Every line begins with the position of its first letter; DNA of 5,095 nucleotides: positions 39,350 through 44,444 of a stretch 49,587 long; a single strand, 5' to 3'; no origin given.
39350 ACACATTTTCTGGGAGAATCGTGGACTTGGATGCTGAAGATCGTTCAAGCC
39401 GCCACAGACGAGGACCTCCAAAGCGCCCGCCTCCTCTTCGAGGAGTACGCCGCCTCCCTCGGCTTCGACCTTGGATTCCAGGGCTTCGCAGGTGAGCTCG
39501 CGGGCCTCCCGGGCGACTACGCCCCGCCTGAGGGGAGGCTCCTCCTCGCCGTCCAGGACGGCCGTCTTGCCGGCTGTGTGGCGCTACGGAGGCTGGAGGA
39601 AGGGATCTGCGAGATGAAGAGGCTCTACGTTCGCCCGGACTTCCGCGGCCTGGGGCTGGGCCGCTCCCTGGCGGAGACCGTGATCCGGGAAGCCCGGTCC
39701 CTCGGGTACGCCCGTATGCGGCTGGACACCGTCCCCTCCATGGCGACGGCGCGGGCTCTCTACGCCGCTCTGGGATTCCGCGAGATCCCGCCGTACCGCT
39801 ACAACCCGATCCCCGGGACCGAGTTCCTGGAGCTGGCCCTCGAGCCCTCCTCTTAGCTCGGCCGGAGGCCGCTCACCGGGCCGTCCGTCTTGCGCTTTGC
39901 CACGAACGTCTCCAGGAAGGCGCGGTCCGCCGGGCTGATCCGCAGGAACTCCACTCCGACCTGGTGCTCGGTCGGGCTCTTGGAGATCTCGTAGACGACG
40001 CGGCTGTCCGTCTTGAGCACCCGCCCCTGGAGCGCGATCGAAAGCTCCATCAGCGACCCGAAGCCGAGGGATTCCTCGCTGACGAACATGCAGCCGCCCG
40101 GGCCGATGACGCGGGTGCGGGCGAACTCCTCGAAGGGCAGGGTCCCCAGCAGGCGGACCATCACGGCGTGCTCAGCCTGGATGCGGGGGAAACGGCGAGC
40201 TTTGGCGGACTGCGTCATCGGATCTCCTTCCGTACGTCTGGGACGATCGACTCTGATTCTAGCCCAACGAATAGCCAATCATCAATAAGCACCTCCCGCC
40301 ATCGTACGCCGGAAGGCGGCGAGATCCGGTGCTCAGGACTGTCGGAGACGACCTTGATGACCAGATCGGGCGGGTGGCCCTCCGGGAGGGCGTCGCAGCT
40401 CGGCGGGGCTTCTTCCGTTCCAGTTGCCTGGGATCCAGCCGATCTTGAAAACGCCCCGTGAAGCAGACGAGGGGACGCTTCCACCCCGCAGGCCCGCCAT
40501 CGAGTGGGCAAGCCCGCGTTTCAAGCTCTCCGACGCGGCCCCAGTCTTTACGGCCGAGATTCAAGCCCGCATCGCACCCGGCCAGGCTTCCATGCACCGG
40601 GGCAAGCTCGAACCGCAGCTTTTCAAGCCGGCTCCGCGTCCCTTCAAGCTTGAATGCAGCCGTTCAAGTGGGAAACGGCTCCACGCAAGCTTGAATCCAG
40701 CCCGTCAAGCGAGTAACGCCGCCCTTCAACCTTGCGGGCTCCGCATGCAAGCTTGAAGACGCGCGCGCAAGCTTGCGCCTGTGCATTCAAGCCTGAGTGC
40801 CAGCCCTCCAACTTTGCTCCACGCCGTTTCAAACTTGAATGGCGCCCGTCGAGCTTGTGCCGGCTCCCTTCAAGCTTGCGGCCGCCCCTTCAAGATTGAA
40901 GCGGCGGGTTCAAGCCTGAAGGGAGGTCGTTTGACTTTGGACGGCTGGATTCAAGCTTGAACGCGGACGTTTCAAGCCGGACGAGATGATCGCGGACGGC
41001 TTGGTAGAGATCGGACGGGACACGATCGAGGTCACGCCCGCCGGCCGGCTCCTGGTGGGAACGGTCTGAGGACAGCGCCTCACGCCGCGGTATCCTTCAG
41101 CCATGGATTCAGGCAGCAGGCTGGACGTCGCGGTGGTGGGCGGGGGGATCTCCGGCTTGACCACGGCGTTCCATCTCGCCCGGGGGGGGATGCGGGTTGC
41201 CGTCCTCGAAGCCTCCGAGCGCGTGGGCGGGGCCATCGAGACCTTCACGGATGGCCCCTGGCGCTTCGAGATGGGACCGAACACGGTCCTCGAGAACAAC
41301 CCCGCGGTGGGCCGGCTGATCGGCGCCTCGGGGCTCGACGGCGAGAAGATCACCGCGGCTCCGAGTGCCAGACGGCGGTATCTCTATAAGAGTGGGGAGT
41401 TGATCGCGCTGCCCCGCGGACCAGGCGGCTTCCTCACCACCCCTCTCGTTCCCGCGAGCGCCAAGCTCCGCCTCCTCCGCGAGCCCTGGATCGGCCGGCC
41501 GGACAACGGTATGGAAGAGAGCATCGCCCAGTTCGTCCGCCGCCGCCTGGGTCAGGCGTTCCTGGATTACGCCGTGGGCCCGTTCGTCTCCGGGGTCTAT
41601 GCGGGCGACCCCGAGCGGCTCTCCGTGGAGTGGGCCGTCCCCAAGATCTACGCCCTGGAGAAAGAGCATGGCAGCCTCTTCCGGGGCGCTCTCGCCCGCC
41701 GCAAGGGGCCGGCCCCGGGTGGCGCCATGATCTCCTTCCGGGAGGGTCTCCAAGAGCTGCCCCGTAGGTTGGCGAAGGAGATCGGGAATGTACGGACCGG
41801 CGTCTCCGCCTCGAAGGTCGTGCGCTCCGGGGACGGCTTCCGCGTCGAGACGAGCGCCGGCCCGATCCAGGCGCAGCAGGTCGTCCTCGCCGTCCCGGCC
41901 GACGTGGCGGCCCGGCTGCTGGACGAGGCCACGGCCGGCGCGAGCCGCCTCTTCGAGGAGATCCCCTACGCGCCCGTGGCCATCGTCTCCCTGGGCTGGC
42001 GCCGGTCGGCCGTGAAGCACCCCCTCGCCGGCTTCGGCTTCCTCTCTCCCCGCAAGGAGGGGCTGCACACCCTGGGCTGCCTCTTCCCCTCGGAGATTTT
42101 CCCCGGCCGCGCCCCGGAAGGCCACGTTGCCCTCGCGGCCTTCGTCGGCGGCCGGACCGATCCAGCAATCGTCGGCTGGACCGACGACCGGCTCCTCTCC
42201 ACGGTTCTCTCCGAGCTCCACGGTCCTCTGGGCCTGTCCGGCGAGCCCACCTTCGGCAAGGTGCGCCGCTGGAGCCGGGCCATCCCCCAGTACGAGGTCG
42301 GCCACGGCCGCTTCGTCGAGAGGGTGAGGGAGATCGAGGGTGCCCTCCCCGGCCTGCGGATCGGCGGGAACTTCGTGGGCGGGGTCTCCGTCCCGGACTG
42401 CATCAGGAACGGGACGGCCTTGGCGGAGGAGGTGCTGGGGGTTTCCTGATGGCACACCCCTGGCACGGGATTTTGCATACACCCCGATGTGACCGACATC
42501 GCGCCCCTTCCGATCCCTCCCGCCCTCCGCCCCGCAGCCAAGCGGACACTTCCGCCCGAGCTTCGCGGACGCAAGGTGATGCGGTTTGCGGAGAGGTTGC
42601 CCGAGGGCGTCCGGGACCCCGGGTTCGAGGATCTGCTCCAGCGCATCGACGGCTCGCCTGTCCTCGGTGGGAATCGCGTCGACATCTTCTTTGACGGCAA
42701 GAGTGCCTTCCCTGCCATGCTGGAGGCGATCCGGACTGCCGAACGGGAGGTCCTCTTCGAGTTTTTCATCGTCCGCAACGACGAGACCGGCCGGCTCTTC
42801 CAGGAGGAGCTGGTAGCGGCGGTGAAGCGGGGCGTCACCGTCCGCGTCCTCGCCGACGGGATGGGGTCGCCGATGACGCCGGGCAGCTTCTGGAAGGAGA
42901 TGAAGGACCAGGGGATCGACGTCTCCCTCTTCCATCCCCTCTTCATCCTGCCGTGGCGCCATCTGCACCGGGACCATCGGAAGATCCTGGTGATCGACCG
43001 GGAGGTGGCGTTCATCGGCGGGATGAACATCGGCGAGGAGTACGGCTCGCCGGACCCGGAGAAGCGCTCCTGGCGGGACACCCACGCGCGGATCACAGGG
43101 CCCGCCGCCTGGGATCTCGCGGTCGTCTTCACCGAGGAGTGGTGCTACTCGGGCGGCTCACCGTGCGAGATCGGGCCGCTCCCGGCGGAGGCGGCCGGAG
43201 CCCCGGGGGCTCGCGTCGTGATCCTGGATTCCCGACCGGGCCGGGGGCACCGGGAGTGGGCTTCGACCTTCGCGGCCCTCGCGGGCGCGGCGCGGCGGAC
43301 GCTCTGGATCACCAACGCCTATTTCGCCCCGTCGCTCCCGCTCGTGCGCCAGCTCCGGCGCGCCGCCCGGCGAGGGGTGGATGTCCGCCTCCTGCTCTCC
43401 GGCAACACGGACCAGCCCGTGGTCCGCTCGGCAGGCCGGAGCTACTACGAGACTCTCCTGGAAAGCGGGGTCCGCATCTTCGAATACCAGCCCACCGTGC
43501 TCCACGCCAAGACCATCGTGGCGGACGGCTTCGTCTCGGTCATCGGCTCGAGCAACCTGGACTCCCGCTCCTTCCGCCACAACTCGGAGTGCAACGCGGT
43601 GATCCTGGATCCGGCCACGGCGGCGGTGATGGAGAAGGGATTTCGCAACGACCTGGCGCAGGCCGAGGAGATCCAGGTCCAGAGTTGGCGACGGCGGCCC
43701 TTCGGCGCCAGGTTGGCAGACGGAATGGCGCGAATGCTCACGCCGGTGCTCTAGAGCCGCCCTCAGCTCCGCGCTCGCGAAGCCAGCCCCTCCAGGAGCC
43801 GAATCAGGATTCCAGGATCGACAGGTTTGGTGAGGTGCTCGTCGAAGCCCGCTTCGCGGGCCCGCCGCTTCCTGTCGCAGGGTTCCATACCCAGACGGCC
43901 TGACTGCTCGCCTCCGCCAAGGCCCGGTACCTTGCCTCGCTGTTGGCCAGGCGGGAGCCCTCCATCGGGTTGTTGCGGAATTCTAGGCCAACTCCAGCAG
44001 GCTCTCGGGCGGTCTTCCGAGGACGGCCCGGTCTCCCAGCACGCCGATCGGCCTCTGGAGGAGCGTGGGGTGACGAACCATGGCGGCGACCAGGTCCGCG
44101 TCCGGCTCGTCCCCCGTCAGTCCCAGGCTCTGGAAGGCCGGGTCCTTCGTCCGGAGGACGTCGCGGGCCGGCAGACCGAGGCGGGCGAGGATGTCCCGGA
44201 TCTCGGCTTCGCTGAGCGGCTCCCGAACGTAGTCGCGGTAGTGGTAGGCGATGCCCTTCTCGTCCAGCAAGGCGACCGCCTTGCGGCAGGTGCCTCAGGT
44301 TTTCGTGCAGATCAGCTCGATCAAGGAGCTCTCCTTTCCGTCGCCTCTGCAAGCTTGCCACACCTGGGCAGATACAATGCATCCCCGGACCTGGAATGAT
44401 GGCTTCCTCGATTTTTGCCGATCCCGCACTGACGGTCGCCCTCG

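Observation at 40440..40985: Dense array of ~21-26 palindrome-cored 20-21-bp units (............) in an intergenic region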

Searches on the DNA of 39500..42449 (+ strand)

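Call 11: search_rna_families(source=window, start=39500, end=41800, threshold=evalue, max_evalue=1)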
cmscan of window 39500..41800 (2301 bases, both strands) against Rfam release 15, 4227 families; matches with E-value up to 1: 3.
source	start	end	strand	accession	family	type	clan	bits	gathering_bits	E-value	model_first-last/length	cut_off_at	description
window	41650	41746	+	RF03265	mir-1460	Gene; miRNA;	-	23.9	74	0.57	1-91/91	no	mir-1460 microRNA precursor family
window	40865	40924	+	RF03249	mir-2114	Gene; miRNA;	-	21.8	94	0.29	1-84/84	no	mir-2114 microRNA precursor family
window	41283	41372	+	RF01538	TB11Cs3H1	Gene; snRNA; snoRNA; HACA-box;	-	20.5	50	0.46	1-72/72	no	Trypanosomatid snoRNA TB11Cs3H1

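Call 48: search_rna_families(sources=[L003, L256, L257, L259, L286, L303], threshold=gathering)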
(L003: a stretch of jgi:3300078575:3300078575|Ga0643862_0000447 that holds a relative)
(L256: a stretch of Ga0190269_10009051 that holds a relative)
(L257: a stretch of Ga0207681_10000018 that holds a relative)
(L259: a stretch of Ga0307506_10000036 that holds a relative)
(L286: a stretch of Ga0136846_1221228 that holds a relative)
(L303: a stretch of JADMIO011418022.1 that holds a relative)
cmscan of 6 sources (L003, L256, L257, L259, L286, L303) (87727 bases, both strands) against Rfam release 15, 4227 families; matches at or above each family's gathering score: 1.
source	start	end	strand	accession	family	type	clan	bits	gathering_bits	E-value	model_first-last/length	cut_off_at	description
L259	12356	12401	-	RF01687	Acido-Lenti-1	Gene; sRNA;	-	52.6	37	7.3e-09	1-46/46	no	Acido-Lenti-1 RNA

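Call 49: search_dna_similar(query=window:40500-41000:+, collection=plasmids, mode=distant, max_evalue=0.01, max_rows=10)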
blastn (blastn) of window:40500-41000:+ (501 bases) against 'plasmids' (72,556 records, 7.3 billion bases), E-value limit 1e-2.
No match.
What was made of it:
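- Closest known: F-plasmid sopC and type II parC centromeres. Different: No sequence similarity to plasmids (call 49).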

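Call 50: search_dna_similar(query=window:40500-41000:+, collection=phages, mode=distant, max_evalue=0.01, max_rows=10)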
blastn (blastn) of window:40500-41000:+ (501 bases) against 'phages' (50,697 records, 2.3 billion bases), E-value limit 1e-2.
No match.
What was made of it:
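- No plasmid or phage similarity (calls 49, 50).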

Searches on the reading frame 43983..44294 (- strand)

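Call 58: search_protein_families(library=pfam, proteins=[window:43983-44294:-], max_evalue=0.00001)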
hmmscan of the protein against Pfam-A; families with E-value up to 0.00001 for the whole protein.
window:43983-44294:- (103 aa): 1 family
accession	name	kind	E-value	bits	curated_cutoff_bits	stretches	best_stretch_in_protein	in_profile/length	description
PF03960.21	ArsC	-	6.6e-13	49.2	24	1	1-101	7-78/79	ArsC family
